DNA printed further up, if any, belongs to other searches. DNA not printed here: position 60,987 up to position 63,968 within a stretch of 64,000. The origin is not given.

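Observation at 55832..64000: Type VIIb-secretion-style cargo island without visible machinery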

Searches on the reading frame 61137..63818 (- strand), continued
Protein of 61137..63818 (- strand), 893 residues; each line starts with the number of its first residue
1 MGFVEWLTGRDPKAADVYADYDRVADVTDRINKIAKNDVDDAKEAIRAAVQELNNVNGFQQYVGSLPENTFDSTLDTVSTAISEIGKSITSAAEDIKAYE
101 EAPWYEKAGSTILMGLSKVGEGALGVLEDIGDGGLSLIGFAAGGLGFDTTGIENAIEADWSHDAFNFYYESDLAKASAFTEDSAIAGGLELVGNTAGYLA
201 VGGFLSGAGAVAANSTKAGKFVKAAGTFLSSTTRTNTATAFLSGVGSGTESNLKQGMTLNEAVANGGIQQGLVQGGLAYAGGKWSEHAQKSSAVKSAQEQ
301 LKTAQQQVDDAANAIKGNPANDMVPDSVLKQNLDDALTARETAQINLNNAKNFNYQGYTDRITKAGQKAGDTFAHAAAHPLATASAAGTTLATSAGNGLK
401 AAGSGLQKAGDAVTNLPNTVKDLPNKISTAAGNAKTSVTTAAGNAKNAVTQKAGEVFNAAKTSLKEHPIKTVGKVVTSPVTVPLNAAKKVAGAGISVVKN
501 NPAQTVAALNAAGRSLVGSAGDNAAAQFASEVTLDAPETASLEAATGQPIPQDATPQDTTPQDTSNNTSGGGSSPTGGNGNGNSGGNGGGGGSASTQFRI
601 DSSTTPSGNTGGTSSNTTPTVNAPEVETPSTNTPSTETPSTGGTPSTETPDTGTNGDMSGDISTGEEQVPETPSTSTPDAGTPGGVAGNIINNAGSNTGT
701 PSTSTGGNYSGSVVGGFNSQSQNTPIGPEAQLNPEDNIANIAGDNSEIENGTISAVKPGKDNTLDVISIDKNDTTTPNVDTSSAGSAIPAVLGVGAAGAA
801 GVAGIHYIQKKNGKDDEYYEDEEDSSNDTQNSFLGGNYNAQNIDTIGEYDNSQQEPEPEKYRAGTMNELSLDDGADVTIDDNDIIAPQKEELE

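Call 94: search_protein_families(library=pfam, alignment_id=A5, max_evalue=0.01)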
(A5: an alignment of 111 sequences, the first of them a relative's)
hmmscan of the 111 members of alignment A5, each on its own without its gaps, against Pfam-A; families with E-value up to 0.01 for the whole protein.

A. member 1, L001:6371-7120:+ (250 aa): 0 families

B. families by the number of members that match (of 111 scanned): 39 families (the first 25 are shown)
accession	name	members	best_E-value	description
PF06013.18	WXG100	6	1.8e-06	Proteins of 100 residues with WXG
PF24430.1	DUF7553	5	0.0016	Family of unknown function (DUF7553)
PF25764.1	KIF21A_4th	2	2.9e-05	KIF21A-like domain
PF25792.1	BREX_BrxC_helical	2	0.00039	BREX ATP-binding protein BrxC alpha helical domain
PF16740.10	SKA2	2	0.0015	Spindle and kinetochore-associated protein 2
PF24407.1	HTH_upst_double_PIN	2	0.0019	HTH_upstream_double_PIN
PF22124.2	Glyco_hydro_95_cat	2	0.0086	Glycosyl hydrolase family 95 catalytic domain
PF25541.1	TBCA_PH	1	3e-05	PH domain-containing proteins, TBCA domain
PF07352.17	Phage_Mu_Gam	1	0.00019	Bacteriophage Mu Gam like protein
PF20117.4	DUF6507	1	0.00024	Family of unknown function (DUF6507)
PF03915.18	AIP3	1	0.00055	Actin interacting protein 3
PF20792.2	VCD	1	0.00065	VopL C-terminal dimerization domain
PF03836.20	RasGAP_C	1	0.00077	RasGAP C-terminus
PF04089.19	BRICHOS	1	0.001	BRICHOS domain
PF02477.20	Nairo_nucleo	1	0.0011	Nucleocapsid N protein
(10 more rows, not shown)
